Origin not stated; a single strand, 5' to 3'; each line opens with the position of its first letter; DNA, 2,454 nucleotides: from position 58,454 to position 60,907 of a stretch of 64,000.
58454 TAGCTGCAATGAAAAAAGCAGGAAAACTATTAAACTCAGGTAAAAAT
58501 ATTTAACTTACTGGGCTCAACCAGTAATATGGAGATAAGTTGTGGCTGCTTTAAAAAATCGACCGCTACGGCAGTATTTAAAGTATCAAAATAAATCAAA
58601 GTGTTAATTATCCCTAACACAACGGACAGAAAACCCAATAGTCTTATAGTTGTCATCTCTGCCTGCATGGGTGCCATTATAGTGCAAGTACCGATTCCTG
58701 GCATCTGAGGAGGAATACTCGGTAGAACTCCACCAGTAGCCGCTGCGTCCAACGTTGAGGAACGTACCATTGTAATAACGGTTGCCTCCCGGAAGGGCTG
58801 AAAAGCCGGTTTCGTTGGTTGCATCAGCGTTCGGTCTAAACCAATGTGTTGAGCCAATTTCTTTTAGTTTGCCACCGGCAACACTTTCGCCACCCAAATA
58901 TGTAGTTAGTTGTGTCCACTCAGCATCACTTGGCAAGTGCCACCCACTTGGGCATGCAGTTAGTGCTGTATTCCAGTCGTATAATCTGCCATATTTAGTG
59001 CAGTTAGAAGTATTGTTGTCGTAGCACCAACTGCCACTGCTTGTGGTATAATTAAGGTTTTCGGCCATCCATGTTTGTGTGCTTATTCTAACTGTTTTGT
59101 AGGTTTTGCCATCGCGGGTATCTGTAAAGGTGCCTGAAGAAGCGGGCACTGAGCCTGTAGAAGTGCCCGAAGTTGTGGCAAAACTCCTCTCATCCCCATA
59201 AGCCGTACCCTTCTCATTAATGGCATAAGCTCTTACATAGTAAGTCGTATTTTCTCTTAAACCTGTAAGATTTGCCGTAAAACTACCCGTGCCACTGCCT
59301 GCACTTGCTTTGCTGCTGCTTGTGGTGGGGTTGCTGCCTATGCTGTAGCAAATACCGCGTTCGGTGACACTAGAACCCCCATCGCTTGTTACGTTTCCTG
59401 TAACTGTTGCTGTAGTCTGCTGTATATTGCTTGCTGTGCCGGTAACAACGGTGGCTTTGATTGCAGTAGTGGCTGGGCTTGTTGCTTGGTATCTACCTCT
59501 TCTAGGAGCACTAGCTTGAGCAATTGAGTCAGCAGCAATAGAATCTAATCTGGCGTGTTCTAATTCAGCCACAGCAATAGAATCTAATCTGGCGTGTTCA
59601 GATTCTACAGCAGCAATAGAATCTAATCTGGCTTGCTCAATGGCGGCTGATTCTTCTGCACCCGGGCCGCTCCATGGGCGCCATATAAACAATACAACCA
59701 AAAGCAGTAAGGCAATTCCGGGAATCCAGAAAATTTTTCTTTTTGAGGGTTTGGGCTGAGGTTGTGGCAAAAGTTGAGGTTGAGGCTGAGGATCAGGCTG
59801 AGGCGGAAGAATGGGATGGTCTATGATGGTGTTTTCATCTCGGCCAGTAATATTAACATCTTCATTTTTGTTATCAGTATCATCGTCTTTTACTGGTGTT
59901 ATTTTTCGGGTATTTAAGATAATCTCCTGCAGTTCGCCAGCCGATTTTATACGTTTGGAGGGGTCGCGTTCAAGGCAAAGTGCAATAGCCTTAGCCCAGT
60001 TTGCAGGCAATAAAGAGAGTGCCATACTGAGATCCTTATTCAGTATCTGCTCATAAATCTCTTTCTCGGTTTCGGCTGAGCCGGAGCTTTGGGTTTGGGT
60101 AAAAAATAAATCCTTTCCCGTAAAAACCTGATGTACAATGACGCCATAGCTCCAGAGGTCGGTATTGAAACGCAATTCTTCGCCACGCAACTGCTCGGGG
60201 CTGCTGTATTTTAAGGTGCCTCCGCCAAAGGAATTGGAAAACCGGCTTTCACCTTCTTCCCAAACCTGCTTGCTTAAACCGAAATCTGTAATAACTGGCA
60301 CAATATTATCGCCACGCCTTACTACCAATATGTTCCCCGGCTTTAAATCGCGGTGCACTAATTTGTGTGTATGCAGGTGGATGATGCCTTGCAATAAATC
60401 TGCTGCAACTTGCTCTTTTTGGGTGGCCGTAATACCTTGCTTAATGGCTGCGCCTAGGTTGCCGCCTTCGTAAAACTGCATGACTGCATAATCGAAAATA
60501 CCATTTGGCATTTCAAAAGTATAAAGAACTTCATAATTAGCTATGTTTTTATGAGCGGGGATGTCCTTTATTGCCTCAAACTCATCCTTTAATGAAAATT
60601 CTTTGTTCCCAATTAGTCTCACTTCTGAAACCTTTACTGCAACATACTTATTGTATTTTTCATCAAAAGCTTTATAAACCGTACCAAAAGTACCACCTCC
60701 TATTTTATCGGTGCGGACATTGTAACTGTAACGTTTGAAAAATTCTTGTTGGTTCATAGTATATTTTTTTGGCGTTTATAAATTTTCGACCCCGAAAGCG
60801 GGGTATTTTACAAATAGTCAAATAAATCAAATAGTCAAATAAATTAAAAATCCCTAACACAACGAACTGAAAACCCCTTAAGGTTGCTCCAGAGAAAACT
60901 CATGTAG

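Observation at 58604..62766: Tandem Ser/Thr kinases with FISUMP ectodomains are mosaics: divergent kinase domains but a near-identical linker/TM segment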

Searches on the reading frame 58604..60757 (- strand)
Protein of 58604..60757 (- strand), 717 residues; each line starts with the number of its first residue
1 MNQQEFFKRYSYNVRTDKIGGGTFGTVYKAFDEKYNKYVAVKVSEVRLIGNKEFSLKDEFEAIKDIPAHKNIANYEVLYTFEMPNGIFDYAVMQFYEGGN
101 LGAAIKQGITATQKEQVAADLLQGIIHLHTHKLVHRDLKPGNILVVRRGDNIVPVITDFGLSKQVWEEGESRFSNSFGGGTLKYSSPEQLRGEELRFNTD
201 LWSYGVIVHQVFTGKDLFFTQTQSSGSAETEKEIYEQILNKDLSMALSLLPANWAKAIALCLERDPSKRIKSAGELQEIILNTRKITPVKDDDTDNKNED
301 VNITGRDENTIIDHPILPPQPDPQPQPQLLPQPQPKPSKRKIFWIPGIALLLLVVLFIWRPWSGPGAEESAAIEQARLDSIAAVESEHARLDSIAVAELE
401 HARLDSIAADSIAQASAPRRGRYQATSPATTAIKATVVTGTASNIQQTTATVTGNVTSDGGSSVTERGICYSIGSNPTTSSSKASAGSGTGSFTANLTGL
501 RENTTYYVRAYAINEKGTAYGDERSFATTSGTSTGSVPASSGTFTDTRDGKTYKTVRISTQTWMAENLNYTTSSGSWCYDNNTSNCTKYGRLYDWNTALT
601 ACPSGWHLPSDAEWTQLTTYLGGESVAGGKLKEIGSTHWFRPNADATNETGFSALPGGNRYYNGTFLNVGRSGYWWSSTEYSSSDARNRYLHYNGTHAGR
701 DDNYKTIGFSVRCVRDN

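Call 5: search_protein_families(library=pfam, proteins=[window:58604-60757:-], max_evalue=0.01)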
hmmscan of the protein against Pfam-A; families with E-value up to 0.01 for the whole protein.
window:58604-60757:- (717 aa): 6 families
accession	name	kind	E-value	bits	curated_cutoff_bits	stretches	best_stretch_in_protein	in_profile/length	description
PF00069.31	Pkinase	-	4.7e-43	147.9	31.7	1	16-272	4-254/263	Protein kinase domain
PF09603.15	Fib_succ_major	-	2.2e-36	126.3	33.9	1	556-715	1-187/187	Fibrobacter succinogenes major domain (Fib_succ_major)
PF07714.23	PK_Tyr_Ser-Thr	-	1.2e-30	107.2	23.1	1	17-271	5-250/258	Protein tyrosine and serine/threonine kinase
PF03109.22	ABC1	-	6.1e-06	26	22.9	1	92-173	146-225/244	ABC1 atypical kinase-like domain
PF07603.17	Lcl_C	-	0.0018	19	34.9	1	595-715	24-117/117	Lcl C-terminal domain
PF00041.27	fn3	-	0.0031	18.1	25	0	442-518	8-74/84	Fibronectin type III domain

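Call 6: search_protein_families(library=ncbifam, proteins=[window:58604-60757:-], max_evalue=0.01)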
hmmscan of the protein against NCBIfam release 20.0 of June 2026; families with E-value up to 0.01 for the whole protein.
window:58604-60757:- (717 aa): 14 families
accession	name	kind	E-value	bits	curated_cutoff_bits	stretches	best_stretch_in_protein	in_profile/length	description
TIGR02145.1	Fib_succ_major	domain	3.6e-53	180.8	41.65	1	543-716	1-176/176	FISUMP domain-containing protein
NF033483.0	PknB_PASTA_kin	equivalog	2.4e-38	132.5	450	1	16-421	12-413/563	Stk1 family PASTA domain-containing Ser/Thr kinase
NF047741.1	antiphage_MADS6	equivalog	2.9e-31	108.7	460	2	109-286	296-463/612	methylation-associated defense system protein kinase MAD6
NF052427.1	StpK7MSMEG_1200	equivalog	3e-19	69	900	1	16-280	12-265/601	serine/threonine protein kinase StpK7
TIGR03903.1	TOMM_kin_cyc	equivalog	1.4e-18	66.2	705.75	1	90-278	55-242/1267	TOMM system kinase/cyclase fusion protein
NF038150.1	lanthi_synth_IV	equivalog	3.9e-16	58.5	650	1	25-290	203-460/851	class IV lanthionine synthetase LanL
NF049889.1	AlphArabdaseBT0360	equivalog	6e-13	48.2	600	1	431-533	31-134/639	arabinan endo-1,5-alpha-L-arabinosidase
NF009651.0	PRK13184.1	equivalog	1.8e-10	39.5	839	1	17-279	8-286/932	serine/threonine-protein kinase PknD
NF043056.1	T4SS_LegK1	equivalog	2e-09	36.6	550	1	9-289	68-360/516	Dot/Icm T4SS effector kinase LegK1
NF053615.1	SerThrKinAfsKStmc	equivalog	3.9e-08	32.4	1300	1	117-218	117-213/809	protein serine/threonine kinase AfsK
NF033442.0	BREX_PglW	equivalog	8.5e-07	27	990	1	55-164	554-662/1391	BREX system serine/threonine kinase PglW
NF058632.1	SerThrKinPrkT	equivalog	1.4e-06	27.6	280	1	10-151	21-156/322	serine/threonine protein kinase PrkT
TIGR03724.2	arch_bud32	equivalog_domain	0.00016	21.2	125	1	93-164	72-133/193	KEOPS complex kinase/ATPase Bud32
NF011460.0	PRK14879.1-1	equivalog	0.0074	15.4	199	0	92-167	89-162/232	Kae1-associated kinase Bud32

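Call 14: find_encoding_contigs(protein=window:58604-60757:-, flank=10000, max_places=6)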
Protein window:58604-60757:- (717 aa): no gene with exactly this product is on record in the collection.

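Call 15: find_homologous_proteins(query=window:58604-60757:-, max_evalue=1e-10)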
Query window:58604-60757:- (717 aa): 3348 proteins with E <= 1e-10 among 8000 candidates; the best 120 are listed.
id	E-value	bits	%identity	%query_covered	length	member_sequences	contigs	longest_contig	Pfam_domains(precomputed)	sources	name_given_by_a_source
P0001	0.0e+0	1650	100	100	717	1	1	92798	PF07714.24,PF09603.16,PF00069.32,PF26707.1,PF03109.23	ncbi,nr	ncbi:MAG: FISUMP domain-containing protein [Bacteroidales bacterium]|nr:FISUMP domain-containing pro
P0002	3.3e-232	791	62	15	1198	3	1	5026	PF16974.12,PF25059.2,PF25940.1,PF24489.2,PF17964.8,PF00041.28,PF26747.1,PF10179.16,PF16656.12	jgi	jgi:FlaG/FlaF family flagellin (archaellin)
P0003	3.2e-231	788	47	40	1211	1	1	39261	PF09603.16,PF10258.15,PF16974.12,PF25059.2,PF23759.2,PF00041.28,PF26747.1,PF10179.16,PF16656.12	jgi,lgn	jgi:uncharacterized protein (TIGR02145 family)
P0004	2.6e-228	778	43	39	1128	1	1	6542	PF09603.16,PF16974.12,PF25059.2,PF00041.28,PF26747.1,PF10179.16,PF16656.12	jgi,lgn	jgi:uncharacterized protein (TIGR02145 family)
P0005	1.5e-220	752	62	12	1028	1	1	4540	PF16974.12,PF25059.2,PF00041.28,PF10179.16,PF16656.12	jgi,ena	jgi:hypothetical protein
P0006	6.0e-206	704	36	39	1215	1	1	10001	PF16974.12,PF25059.2,PF23376.2,PF00041.28,PF26747.1,PF10179.16,PF16656.12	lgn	-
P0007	4.7e-202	691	50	39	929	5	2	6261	PF09603.16,PF16974.12,PF25059.2,PF00041.28,PF26747.1,PF10179.16,PF16656.12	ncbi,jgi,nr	ncbi:MAG: FISUMP domain-containing protein [Bacteroidales bacterium]|nr:FISUMP domain-containing pro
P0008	4.7e-201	688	55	13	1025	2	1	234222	PF16655.13,PF16974.12,PF25059.2,PF23376.2,PF21466.4,PF24489.2,PF00041.28,PF26747.1,PF10179.16,PF16656.12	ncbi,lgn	-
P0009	1.2e-195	670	62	14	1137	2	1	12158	PF16974.12,PF25059.2,PF00041.28,PF16656.12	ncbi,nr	ncbi:MAG: hypothetical protein II926_01755, partial [Bacteroidales bacterium]|nr:hypothetical protei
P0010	8.8e-190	651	62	14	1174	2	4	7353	PF16974.12,PF25059.2,PF07603.18,PF00041.28,PF16656.12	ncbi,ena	-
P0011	8.5e-189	647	57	13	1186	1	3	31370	PF16974.12,PF25059.2,PF00041.28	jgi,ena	-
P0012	5.8e-188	645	40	40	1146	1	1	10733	PF09603.16,PF16974.12,PF25059.2,PF00041.28,PF16656.12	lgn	-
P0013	7.9e-179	614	60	13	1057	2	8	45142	PF16974.12,PF25059.2,PF00041.28,PF10179.16,PF16656.12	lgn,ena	-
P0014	2.9e-177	609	44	39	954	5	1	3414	PF09603.16,PF16974.12,PF07603.18,PF00041.28,PF18597.8,PF10179.16,PF16656.12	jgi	-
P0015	1.1e-175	604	57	44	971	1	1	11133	PF07714.24,PF09603.16,PF00069.32,PF13525.13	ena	-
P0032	1.3e-161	557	45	40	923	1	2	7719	PF09603.16,PF16974.12,PF25059.2,PF00041.28,PF16656.12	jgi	jgi:uncharacterized protein (TIGR02145 family)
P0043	1.4e-152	528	42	100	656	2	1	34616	PF07714.24,PF09603.16,PF00069.32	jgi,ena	-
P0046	9.8e-149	515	44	25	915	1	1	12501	PF09603.16,PF16974.12,PF25059.2,PF10342.16,PF00041.28,PF26747.1,PF16656.12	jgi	jgi:uncharacterized protein (TIGR02145 family)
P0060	4.3e-141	490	49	37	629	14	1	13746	PF09603.16,PF16974.12,PF25059.2,PF00041.28,PF10179.16,PF16656.12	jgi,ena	jgi:uncharacterized protein (TIGR02145 family)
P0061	5.8e-141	489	60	40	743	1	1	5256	PF07714.24,PF09603.16,PF00069.32,PF00041.28,PF01636.30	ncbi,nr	ncbi:MAG: FISUMP domain-containing protein [Bacteroidales bacterium]|nr:FISUMP domain-containing pro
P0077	6.1e-134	466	47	38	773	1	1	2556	PF09603.16,PF16974.12,PF25059.2,PF00041.28,PF16656.12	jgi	jgi:uncharacterized protein (TIGR02145 family)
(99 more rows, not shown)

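Call 23: find_encoding_contigs(protein=P0061, flank=5000, max_places=3)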
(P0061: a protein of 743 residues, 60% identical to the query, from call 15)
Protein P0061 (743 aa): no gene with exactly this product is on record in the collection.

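Call 24: find_encoding_contigs(protein=P0043, flank=10000, max_places=3)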
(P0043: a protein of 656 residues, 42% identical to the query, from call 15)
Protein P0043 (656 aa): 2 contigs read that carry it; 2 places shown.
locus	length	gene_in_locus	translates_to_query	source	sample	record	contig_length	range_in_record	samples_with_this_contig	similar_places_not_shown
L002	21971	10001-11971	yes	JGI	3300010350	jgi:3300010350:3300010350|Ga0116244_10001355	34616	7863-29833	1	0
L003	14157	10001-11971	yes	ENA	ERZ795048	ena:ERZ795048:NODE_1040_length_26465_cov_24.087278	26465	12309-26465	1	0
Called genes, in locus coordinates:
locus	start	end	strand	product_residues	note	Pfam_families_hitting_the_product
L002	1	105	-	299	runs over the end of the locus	-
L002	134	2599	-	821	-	PF00082:Peptidase_S8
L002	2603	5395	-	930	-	PF10139:Virul_Fac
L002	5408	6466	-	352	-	-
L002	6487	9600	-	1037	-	PF07520:SrfB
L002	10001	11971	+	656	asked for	PF00069:Pkinase, PF07714:PK_Tyr_Ser-Thr, PF09603:Fib_succ_major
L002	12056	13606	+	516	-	PF00069:Pkinase, PF03109:ABC1 (faint), PF07714:PK_Tyr_Ser-Thr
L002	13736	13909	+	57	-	-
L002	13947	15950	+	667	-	PF00069:Pkinase, PF07714:PK_Tyr_Ser-Thr, PF03781:FGE-sulfatase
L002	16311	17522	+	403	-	PF13173:AAA_14, PF13635:DUF4143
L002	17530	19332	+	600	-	PF00069:Pkinase, PF07714:PK_Tyr_Ser-Thr, PF09603:Fib_succ_major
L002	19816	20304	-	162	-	PF01609:DDE_Tnp_1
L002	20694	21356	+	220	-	-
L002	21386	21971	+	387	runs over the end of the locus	PF00188:CAP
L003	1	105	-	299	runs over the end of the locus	-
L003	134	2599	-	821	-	PF00082:Peptidase_S8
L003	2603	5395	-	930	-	PF10139:Virul_Fac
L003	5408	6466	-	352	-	-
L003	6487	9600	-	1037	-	PF07520:SrfB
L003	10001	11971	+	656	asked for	PF00069:Pkinase, PF07714:PK_Tyr_Ser-Thr, PF09603:Fib_succ_major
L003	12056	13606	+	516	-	PF00069:Pkinase, PF03109:ABC1 (faint), PF07714:PK_Tyr_Ser-Thr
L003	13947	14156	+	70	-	?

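Call 29: find_related_loci(query=window:58604-60757:-, collection=genome_contigs, flank=10000)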
Query window:58604-60757:- (717 aa) in genome_contigs; peptide patterns used: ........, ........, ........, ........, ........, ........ (x = any residue, [..] = any of these).
599 stretches matched a pattern (row limit reached: there are more); 578 encode a relative of the query (tblastn E <= 1e-3); the best 80 are kept; 80 distinct loci.
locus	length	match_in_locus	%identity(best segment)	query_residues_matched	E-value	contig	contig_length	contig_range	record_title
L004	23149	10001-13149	50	421-716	1e-75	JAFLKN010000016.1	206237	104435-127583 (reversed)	MAG: Prolixibacteraceae bacterium isolate LaCa_MAG_6 c_000000000078, whole genome shotgun sequence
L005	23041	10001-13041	52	454-716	9e-69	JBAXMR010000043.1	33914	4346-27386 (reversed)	MAG: Paludibacter sp. isolate ELA458 MAG458_43, whole genome shotgun sequence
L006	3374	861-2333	44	429-716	5e-68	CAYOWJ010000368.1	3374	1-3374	MAG TPA_asm: uncultured Lentimicrobiaceae bacterium isolate SRP272421_co4_479 genome assembly, contig: NODE_110383_lengt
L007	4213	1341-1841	63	549-716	1e-64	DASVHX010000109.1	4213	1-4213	MAG TPA_asm: Bacteroidales bacterium isolate SMAG_U2978 k141_957443, whole genome shotgun sequence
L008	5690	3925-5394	46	334-717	3e-64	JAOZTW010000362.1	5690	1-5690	MAG: Bacteroidales bacterium isolate GMC8.concoct.158 GMC8_18677_length_5690_cov_15.684295, whole genome shotgun sequenc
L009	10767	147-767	58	521-715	1e-62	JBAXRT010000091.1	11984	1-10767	MAG: bacterium isolate ELA590 MAG590_91, whole genome shotgun sequence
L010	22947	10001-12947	44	433-716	4e-59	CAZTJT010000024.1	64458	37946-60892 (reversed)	MAG TPA_asm: uncultured Rikenellaceae bacterium isolate binchicken_co7_100 genome assembly, contig: NODE_824_length_6445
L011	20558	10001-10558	58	536-716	1e-58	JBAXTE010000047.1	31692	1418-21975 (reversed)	MAG: Bacteroidota bacterium isolate ELA627 MAG627_47, whole genome shotgun sequence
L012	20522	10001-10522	61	542-716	4e-58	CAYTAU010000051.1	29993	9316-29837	MAG TPA_asm: uncultured Bacteroidales bacterium isolate SRP191223_co1_49 genome assembly, contig: NODE_1183_length_29993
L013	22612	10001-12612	56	536-716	1e-57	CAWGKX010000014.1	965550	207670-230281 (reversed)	MAG: uncultured Bacteroidales bacterium isolate MFD01872.bin.2.78 genome assembly, contig: contig_43529, whole genome sh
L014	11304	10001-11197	42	435-716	5e-58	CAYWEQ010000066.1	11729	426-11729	MAG TPA_asm: uncultured Rikenellaceae bacterium isolate SRP080215_co1_37 genome assembly, contig: NODE_5678_length_11729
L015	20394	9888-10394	56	544-716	1e-56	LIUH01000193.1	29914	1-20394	MAG: Fibrobacteria bacterium GUT31 contig_7607, whole genome shotgun sequence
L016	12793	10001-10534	56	539-717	4e-55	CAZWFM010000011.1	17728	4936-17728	MAG TPA_asm: uncultured Bacteroidales bacterium isolate SRP214966_co4_486 genome assembly, contig: NODE_2770_length_1772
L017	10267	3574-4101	54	540-716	7e-54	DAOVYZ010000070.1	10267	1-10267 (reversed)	MAG TPA_asm: Bacteroidales bacterium isolate CSMAG_1796 CSMAG_1796_k141_2402882_length_10267_cov_8.0000, whole genome sh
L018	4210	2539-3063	55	538-716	4e-54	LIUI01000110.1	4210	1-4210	MAG: Fibrobacteria bacterium GUT307 contig_46904, whole genome shotgun sequence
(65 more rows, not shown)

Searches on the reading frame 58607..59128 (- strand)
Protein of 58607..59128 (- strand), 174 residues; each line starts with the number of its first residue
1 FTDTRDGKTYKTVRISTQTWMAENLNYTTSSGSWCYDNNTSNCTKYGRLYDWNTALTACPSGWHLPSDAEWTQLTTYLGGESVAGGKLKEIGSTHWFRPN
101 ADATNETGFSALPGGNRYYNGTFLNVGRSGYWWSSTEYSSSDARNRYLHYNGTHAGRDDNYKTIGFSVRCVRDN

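Call 60: predict_structure(alignment_id=A4)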
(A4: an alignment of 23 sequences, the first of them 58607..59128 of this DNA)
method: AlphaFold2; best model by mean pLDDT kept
length: 174 residues; sequences in the alignment: 23
mean_pLDDT: 92.9   pTM: 0.88
mean pLDDT of the five models: 92.9, 92.0, 91.9, 88.6, 88.4
residues with pLDDT >= 90: 134; 70-90: 38; 50-70: 2; < 50: 0
segments of 3 or more residues with pLDDT < 50: none
pLDDT, mean of each block of 10 residues (from residue 1): 93 94 94 93 92 98 98 96 93 76 86 86 92 98 96 95 98 94
secondary structure, 60 per line:
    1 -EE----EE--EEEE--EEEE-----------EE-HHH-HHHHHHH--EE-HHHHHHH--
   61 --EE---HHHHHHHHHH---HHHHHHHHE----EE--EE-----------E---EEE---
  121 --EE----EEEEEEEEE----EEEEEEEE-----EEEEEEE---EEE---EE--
elements in order: E12-15 E18-21 H40-46 H52-58 H68-77 H81-88 E115-117 E129-137 E142-149 E155-161 E165-167

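Call 62: fold_search(model_id=the predicted structure, library=pdb)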
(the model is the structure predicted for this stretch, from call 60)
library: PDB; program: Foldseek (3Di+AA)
matches with E <= 10: 129; with E <= 0.001: 0
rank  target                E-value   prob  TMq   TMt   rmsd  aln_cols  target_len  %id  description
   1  8q4e_A                1.4e-02  0.99  0.32  0.42   5.4       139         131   16  Structure of Legionella pneumophila Lcl C-terminal domain (released 2023-12-27)
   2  1ukm_B                8.6e-02  0.66  0.36  0.48  12.2       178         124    7  Crystal structure of EMS16, an Antagonist of collagen receptor integrin alpha2beta1 (GPIa/IIa) (released 2003-11-04)
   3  7qaj_B                1.2e-01  0.54  0.35  0.47  12.8       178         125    8  ZK002 with Anti-angiogenic and Anti-inflamamtory Properties (released 2023-06-14)
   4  2ls8_MODEL_1_A        1.5e-01  0.35  0.31  0.37  14.5       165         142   16  Solution structure of human C-type lectin domain family 4 member D (released 2012-05-09)
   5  1v4l_B                1.7e-01  0.16  0.26  0.33  14.2       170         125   10  Crystal structure of a platelet agglutination factor isolated from the venom of Taiwan habu (Trimeresurus mucrosquamat (released 2003-12-02)
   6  8oks_B                2.2e-01  0.66  0.36  0.52   7.1       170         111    6  Crystal structure of Bdellovibrio bacteriovorus Bd2740 C-terminal domain (released 2023-10-25)
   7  1v7p_B                2.2e-01  0.44  0.35  0.46  12.2       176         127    7  Structure of EMS16-alpha2-I domain complex (released 2004-09-07)
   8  8oks_A                2.3e-01  0.63  0.36  0.54  10.0       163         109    8  Crystal structure of Bdellovibrio bacteriovorus Bd2740 C-terminal domain (released 2023-10-25)
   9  7qaj_H                2.4e-01  0.44  0.36  0.48  12.7       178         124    8  ZK002 with Anti-angiogenic and Anti-inflamamtory Properties (released 2023-06-14)
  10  4eps                  2.4e-01  0.30  0.30  0.12   8.4       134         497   16  Crystal structure of a fimbrial protein (BACOVA_04982) from Bacteroides ovatus ATCC 8483 at 1.85 A resolution (released 2012-06-13)
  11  3wbp_A                2.9e-01  0.13  0.27  0.34  18.1       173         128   14  Crystal structure of carbohydrate recognition domain of Blood Dendritic Cell Antigen-2 (BDCA2) lectin (crystal form-1) (released 2013-12-25)
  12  3bx4_B                3.8e-01  0.16  0.28  0.37  14.2       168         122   12  Crystal structure of the snake venom toxin aggretin (released 2008-08-26)
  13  7qaj_F                4.0e-01  0.33  0.35  0.47  12.8       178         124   10  ZK002 with Anti-angiogenic and Anti-inflamamtory Properties (released 2023-06-14)
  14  1oz7_B                4.3e-01  0.13  0.28  0.36  14.6       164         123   10  Crystal structure of Echicetin from the venom of Indian saw-scaled viper (Echis carinatus) at 2.4 resolution (released 2003-12-30)
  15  3ubu_B                4.5e-01  0.18  0.32  0.42  15.6       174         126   10  Crystal structure of agkisacucetin, a GpIb-binding snaclec (snake C-type lectin) that inhibits platelet (released 2012-04-11)
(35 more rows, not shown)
